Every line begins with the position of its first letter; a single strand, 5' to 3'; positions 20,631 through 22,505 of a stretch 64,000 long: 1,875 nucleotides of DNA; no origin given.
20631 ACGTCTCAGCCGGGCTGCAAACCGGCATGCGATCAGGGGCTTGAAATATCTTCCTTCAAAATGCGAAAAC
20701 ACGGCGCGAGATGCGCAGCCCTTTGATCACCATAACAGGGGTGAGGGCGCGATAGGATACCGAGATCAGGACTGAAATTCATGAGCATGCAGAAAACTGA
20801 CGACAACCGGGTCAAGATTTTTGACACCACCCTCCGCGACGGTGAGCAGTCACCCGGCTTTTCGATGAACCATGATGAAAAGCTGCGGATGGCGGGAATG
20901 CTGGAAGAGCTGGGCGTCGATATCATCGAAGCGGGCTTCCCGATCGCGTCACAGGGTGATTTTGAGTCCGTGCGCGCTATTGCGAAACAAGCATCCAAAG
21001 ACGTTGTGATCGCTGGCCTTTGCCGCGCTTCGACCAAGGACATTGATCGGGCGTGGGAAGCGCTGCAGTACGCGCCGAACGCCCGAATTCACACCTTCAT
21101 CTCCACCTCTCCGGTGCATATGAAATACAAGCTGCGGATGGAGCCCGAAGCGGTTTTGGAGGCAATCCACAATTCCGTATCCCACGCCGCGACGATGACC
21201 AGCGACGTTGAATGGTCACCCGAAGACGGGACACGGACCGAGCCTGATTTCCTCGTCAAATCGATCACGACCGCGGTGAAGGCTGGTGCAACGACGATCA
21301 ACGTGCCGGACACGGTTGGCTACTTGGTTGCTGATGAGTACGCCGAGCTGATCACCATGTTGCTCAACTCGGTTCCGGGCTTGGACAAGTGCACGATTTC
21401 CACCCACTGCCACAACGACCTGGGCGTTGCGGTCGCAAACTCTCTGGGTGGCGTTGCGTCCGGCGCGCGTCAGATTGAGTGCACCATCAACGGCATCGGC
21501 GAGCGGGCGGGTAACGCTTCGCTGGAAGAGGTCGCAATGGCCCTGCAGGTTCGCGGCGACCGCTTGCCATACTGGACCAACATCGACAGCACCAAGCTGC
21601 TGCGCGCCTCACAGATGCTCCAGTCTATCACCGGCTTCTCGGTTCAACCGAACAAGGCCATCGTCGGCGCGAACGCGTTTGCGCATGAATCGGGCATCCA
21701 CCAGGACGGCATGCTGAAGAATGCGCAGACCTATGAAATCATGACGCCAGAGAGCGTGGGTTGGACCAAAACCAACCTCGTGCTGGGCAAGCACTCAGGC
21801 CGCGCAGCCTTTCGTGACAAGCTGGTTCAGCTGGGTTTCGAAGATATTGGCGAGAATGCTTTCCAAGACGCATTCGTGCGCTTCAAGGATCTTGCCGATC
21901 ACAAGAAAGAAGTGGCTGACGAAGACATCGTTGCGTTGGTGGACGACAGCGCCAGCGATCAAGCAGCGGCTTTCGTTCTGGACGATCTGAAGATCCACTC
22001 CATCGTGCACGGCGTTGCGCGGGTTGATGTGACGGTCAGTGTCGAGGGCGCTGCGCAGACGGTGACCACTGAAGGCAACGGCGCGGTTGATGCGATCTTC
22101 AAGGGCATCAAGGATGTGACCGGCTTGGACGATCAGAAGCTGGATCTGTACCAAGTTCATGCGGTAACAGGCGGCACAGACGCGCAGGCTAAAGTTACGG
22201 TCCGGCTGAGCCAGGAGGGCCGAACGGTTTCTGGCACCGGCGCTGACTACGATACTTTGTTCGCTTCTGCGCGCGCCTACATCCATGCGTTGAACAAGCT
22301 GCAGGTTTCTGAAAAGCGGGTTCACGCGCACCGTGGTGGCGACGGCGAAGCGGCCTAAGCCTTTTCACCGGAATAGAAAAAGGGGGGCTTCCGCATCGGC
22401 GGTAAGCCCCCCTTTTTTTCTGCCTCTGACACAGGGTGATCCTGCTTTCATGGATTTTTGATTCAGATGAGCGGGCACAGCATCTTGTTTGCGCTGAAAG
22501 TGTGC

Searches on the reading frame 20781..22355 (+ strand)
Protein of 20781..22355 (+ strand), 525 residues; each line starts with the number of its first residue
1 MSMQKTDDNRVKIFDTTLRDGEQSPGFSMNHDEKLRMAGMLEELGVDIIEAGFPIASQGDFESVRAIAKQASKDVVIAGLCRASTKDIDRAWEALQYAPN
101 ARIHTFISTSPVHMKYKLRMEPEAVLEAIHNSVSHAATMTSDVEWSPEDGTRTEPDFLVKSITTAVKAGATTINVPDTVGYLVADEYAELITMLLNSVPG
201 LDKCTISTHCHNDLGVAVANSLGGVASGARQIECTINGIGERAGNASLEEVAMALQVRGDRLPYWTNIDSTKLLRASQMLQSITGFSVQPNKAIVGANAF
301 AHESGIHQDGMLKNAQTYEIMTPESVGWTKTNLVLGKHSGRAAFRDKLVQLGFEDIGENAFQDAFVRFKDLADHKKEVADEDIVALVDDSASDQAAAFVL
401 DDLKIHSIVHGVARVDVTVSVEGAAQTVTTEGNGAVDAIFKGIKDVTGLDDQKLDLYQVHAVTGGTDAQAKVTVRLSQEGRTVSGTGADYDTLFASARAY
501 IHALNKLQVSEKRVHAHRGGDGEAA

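Call 11: find_related_loci(query=window:20781-22355:+, collection=genome_contigs, flank=3000)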
Query window:20781-22355:+ (525 aa) in genome_contigs; peptide patterns used: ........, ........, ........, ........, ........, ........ (x = any residue, [..] = any of these).
600 stretches matched a pattern (row limit reached: there are more); 591 encode a relative of the query (tblastn E <= 1e-3); the best 80 are kept; 80 distinct loci.
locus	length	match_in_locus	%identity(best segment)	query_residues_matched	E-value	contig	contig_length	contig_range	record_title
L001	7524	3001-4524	65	3-513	0e+0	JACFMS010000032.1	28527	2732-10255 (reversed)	MAG: Sphingomonadales bacterium isolate BROCD004 NODE_1339_length_28527_cov_6.755725, whole genome shotgun sequence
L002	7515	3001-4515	64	7-513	0e+0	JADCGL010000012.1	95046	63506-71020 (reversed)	MAG: Telmatospirillum sp. isolate M043S1SP1A48QC M043S1_12, whole genome shotgun sequence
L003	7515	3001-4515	64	1-507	0e+0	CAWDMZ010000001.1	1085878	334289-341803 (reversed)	MAG: uncultured Alphaproteobacteria bacterium isolate MFD03250.bin.3.33 genome assembly, contig: contig_15545, whole gen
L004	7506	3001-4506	63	9-513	0e+0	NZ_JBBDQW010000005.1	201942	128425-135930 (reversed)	MAG: Tistlia sp. isolate LejiaC_71_41 Lejia_C_107_length_201942_cov_26, whole genome shotgun sequence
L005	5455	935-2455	62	5-513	0e+0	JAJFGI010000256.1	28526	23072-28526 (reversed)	MAG: Kiloniellaceae bacterium isolate OFTM104 OFTM104_255, whole genome shotgun sequence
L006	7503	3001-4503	64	10-513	0e+0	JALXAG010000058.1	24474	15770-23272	MAG: Sneathiellales bacterium isolate T2_metabat1_scaf2bin.244 T2_NODE_1613_length_24474_cov_2.692857, whole genome shot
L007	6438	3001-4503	62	5-507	0e+0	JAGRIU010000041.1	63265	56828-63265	MAG: Alphaproteobacteria bacterium isolate HKST-UBA23 k127_2704301, whole genome shotgun sequence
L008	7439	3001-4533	63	7-520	0e+0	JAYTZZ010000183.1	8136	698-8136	MAG: Hyphomicrobiales bacterium isolate GFS_6440 GFS_6440_182, whole genome shotgun sequence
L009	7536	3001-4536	63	1-513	0e+0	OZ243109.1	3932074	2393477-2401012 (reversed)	MAG: Parvibaculaceae bacterium isolate d6b24224-2beb-412f-9baf-8c6252591611 genome assembly, chromosome: 1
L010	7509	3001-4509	61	3-507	0e+0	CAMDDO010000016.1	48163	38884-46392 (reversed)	MAG: Rhizobium sp. Q54 isolate MaH-04nov19-276 genome assembly, contig: MaH-04nov19-C1527, whole genome shotgun sequence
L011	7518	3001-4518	62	6-513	0e+0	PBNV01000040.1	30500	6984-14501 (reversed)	MAG: Rhodospirillaceae bacterium isolate SP18 MHASMcontig_3002474, whole genome shotgun sequence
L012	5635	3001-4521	62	4-513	0e+0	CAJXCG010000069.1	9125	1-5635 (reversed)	MAG TPA_asm: uncultured Rhodobiaceae bacterium isolate ERR315863_bin.71_MetaBAT_v2.12.1_MAG genome assembly, contig: NOD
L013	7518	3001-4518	60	6-513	0e+0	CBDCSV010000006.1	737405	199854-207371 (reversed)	MAG: Rhodospirillales bacterium isolate 4a57bf92-28fb-45f7-8c73-8ba1c5cb0e23 genome assembly, contig: contig_6, whole ge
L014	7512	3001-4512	63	7-513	0e+0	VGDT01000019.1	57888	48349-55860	MAG: Alphaproteobacteria bacterium isolate M_DeepCast_65m_m1_022 M_DeepCast_65m_m1_022_Ga0194120_10000835, whole genome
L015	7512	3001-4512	62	7-513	0e+0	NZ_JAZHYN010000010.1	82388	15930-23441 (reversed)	Methylocystis borbori strain 9N NODE_10_length_82388_cov_31.227994, whole genome shotgun sequence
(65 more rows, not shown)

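Call 35: find_homologous_proteins(query=window:20781-22355:+, max_evalue=1e-100)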
Query window:20781-22355:+ (525 aa): 8000 proteins with E <= 1e-100 among 8000 candidates; the best 120 are listed.
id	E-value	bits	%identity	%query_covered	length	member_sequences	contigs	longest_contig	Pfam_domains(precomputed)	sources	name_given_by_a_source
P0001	0.0e+0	1121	96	100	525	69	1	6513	PF22617.2,PF00682.26,PF08502.16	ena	-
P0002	0.0e+0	1044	91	98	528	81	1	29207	PF22617.2,PF00682.26,PF08502.16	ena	-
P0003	1.3e-285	966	85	98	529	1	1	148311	PF22617.2,PF00682.26,PF08502.16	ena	-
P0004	2.7e-249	846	-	-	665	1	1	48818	PF22617.2,PF00682.26,PF08502.16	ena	-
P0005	4.6e-244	829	72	98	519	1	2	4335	PF22617.2,PF00682.26,PF08502.16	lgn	-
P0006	1.2e-240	817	71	98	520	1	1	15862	PF22617.2,PF00682.26,PF08502.16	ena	-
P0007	2.6e-240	816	71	98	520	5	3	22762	PF22617.2,PF00682.26,PF08502.16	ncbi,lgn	-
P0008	1.0e-239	814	71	97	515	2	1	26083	PF22617.2,PF00682.26,PF08502.16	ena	-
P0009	1.7e-239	813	71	97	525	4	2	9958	PF22617.2,PF00682.26,PF08502.16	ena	-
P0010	2.5e-239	813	71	97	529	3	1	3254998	PF22617.2,PF00682.26,PF08502.16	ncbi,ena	-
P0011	1.0e-234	798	70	98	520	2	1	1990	PF22617.2,PF00682.26,PF08502.16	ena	-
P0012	6.5e-221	752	67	97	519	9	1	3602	PF22617.2,PF00682.26,PF08502.16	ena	-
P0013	9.9e-218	742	67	96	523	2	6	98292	PF22617.2,PF00682.26,PF08502.16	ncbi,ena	-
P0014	6.3e-216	736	67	97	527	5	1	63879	PF22617.2,PF00682.26,PF08502.16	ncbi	-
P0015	8.7e-216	735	66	96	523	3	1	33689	PF22617.2,PF00682.26,PF08502.16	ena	-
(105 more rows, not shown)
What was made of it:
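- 20781..22358 (+): leuA (2-isopropylmalate synthase), the regulated gene. Call 35: homologues.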

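Call 36: find_encoding_contigs(protein=P0001, flank=2500, max_places=2)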
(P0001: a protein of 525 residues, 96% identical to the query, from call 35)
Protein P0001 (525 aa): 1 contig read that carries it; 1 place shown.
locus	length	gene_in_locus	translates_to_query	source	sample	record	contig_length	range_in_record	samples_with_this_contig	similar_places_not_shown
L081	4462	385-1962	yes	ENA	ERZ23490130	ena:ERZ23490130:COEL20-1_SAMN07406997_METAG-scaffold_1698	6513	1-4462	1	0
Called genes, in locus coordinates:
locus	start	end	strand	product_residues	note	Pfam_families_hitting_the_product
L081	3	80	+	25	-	?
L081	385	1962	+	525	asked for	PF00682:HMGL-like, PF22617:HCS_D2, PF08502:LeuA_dimer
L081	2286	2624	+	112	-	PF00111:Fer2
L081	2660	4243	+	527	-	PF00128:Alpha-amylase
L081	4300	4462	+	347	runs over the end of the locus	PF00126:HTH_1, PF03466:LysR_substrate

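Call 37: find_encoding_contigs(protein=P0002, flank=2500, max_places=2)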
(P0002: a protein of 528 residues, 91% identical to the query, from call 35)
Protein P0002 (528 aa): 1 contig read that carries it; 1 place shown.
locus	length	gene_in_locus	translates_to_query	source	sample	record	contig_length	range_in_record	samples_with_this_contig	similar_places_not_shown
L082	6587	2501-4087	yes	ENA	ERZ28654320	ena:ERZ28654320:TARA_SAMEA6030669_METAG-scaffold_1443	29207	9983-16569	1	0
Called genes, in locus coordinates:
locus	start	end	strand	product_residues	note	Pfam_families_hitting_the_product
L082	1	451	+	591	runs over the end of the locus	PF02776:TPP_enzyme_N, PF00205:TPP_enzyme_M, PF02775:TPP_enzyme_C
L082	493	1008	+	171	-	PF01842:ACT, PF22629:ACT_AHAS_ss, PF13710:ACT_5, PF10369:ALS_ss_C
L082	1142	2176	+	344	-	PF07991:KARI_N, PF01450:KARI_C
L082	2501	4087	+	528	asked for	PF00682:HMGL-like, PF22617:HCS_D2, PF08502:LeuA_dimer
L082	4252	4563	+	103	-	PF00111:Fer2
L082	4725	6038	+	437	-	-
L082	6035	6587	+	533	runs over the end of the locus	PF00389:2-Hacid_dh, PF02826:2-Hacid_dh_C, PF03446:NAD_binding_2 (weak), PF19304:PGDH_inter, PF01842:ACT (weak)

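Call 38: find_encoding_contigs(protein=P0003, flank=2500, max_places=2)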
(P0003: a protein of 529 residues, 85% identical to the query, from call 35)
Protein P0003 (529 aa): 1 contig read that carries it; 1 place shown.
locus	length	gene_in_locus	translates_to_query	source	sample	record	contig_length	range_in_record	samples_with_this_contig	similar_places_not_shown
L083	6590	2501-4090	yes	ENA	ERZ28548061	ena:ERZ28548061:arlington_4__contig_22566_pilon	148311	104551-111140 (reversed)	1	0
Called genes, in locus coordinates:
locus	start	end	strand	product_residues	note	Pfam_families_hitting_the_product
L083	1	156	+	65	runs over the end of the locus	-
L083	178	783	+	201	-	PF02775:TPP_enzyme_C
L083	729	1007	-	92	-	-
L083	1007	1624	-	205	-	-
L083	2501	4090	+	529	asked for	PF00682:HMGL-like, PF22617:HCS_D2, PF08502:LeuA_dimer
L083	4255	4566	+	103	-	PF00111:Fer2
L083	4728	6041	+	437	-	-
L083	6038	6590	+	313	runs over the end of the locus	PF00389:2-Hacid_dh, PF02826:2-Hacid_dh_C, PF03446:NAD_binding_2 (weak)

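Call 39: find_encoding_contigs(protein=P0004, flank=2500, max_places=2)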
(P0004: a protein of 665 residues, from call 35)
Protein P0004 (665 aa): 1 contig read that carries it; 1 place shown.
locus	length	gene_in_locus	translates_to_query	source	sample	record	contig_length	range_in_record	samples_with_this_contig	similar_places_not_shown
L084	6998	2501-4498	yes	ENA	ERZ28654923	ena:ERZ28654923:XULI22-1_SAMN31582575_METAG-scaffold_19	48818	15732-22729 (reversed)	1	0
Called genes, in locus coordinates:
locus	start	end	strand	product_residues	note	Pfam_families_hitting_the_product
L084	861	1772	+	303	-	PF02567:PhzC-PhzF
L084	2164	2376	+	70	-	-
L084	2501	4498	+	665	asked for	PF00682:HMGL-like, PF22617:HCS_D2, PF00682:HMGL-like, PF22617:HCS_D2, PF08502:LeuA_dimer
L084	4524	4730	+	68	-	-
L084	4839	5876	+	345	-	PF06723:MreB_Mbl, PF00022:Actin, PF00012:HSP70, PF14450:FtsA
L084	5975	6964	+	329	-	PF04085:MreC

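Call 43: find_encoding_contigs(protein=P0010, flank=2500, max_places=1)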
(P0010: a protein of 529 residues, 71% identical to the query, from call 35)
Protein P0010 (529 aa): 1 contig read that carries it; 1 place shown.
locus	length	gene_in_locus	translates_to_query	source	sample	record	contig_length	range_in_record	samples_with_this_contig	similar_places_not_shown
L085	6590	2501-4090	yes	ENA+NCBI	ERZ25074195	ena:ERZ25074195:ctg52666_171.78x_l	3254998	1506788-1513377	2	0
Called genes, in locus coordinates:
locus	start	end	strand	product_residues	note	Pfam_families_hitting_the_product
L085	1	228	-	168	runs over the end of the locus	-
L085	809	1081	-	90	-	-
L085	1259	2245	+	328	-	PF00348:polyprenyl_synt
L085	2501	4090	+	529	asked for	PF00682:HMGL-like, PF22617:HCS_D2, PF08502:LeuA_dimer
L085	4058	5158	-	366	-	PF03773:ArsP_1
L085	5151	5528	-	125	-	PF12840:HTH_20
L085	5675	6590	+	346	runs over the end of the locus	PF06723:MreB_Mbl, PF00022:Actin, PF11104:PilM_2 (faint), PF00012:HSP70, PF14450:FtsA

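Call 44: find_encoding_contigs(protein=P0007, flank=2500, max_places=1)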
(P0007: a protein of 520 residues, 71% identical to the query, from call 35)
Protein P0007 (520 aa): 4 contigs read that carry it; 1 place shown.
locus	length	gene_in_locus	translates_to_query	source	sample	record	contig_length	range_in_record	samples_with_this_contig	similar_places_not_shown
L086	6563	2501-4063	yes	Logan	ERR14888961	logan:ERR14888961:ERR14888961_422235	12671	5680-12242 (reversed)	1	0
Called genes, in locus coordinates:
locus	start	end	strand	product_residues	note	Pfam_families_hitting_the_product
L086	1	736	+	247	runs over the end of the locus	PF01113:DapB_N, PF05173:DapB_C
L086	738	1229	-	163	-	PF10003:DUF2244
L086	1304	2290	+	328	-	PF00348:polyprenyl_synt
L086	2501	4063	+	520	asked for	PF00682:HMGL-like, PF22617:HCS_D2, PF08502:LeuA_dimer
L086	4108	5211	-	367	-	PF03773:ArsP_1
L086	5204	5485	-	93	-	PF12840:HTH_20, PF01022:HTH_5 (faint)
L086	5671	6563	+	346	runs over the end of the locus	PF06723:MreB_Mbl, PF00022:Actin, PF11104:PilM_2 (faint), PF00012:HSP70, PF14450:FtsA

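Call 45: find_encoding_contigs(protein=P0006, flank=2500, max_places=1)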
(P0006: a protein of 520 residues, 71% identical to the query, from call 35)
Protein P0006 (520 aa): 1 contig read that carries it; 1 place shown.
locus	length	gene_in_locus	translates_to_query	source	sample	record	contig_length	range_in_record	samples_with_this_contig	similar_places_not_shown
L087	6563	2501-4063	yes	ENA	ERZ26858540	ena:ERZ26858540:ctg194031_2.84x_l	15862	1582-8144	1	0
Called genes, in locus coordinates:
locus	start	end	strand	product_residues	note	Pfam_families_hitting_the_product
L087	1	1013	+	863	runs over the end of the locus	?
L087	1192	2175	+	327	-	PF00348:polyprenyl_synt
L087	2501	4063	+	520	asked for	PF00682:HMGL-like, PF22617:HCS_D2, PF08502:LeuA_dimer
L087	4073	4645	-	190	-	PF03981:Ubiq_cyt_C_chap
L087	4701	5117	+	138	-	PF04355:BamE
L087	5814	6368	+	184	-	-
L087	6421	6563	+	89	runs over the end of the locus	-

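Call 46: find_encoding_contigs(protein=P0008, flank=2500, max_places=1)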
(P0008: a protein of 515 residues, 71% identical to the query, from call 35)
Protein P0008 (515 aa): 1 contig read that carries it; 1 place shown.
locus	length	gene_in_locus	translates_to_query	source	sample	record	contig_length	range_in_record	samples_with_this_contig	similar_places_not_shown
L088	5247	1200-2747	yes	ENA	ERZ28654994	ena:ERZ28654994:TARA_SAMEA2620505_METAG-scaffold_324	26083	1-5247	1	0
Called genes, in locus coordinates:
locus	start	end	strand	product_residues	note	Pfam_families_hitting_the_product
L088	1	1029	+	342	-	?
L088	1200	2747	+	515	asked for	PF00682:HMGL-like, PF22617:HCS_D2, PF08502:LeuA_dimer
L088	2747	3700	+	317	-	-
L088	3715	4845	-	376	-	PF03773:ArsP_1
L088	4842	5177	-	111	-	PF12840:HTH_20, PF01022:HTH_5 (weak), PF01047:MarR (weak), PF13412:HTH_24 (weak)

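Call 47: find_encoding_contigs(protein=P0009, flank=2500, max_places=1)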
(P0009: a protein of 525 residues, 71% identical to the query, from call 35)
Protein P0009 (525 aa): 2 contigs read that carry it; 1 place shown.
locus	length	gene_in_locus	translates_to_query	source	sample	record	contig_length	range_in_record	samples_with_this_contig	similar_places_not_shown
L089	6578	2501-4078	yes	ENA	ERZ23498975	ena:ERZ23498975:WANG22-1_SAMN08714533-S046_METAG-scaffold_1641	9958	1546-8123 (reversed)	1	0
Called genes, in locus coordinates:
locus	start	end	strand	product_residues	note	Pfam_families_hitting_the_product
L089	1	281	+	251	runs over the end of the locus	PF01975:SurE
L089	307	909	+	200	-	PF01135:PCMT, PF00398:RrnaAD (weak)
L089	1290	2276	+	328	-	PF00348:polyprenyl_synt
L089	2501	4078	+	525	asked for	PF00682:HMGL-like, PF22617:HCS_D2, PF08502:LeuA_dimer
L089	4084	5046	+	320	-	-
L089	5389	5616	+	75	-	-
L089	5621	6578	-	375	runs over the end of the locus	PF03773:ArsP_1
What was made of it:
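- Tried and rejected: Closer relatives had to be found through the protein search and contig look-ups (calls 35-39, 43-47).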

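Call 76: search_protein_families(library=pfam, proteins=[window:20781-22355:+], max_evalue=0.00001)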
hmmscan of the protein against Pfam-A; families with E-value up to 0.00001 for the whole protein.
window:20781-22355:+ (525 aa): 3 families
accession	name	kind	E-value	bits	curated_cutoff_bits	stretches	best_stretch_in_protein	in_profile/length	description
PF00682.25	HMGL-like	-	6.1e-91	304.8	29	1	10-279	1-259/260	HMGL-like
PF08502.15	LeuA_dimer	-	2.9e-32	111.8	24.9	1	377-507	1-130/131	LeuA allosteric (dimerisation) domain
PF22617.1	HCS_D2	-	2.3e-28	98.8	27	1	294-376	1-82/82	Homocitrate synthase post-HMGL domain-like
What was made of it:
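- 20781..22358 (+): Call 76: HMGL-like, HCS_D2 and LeuA_dimer domains.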
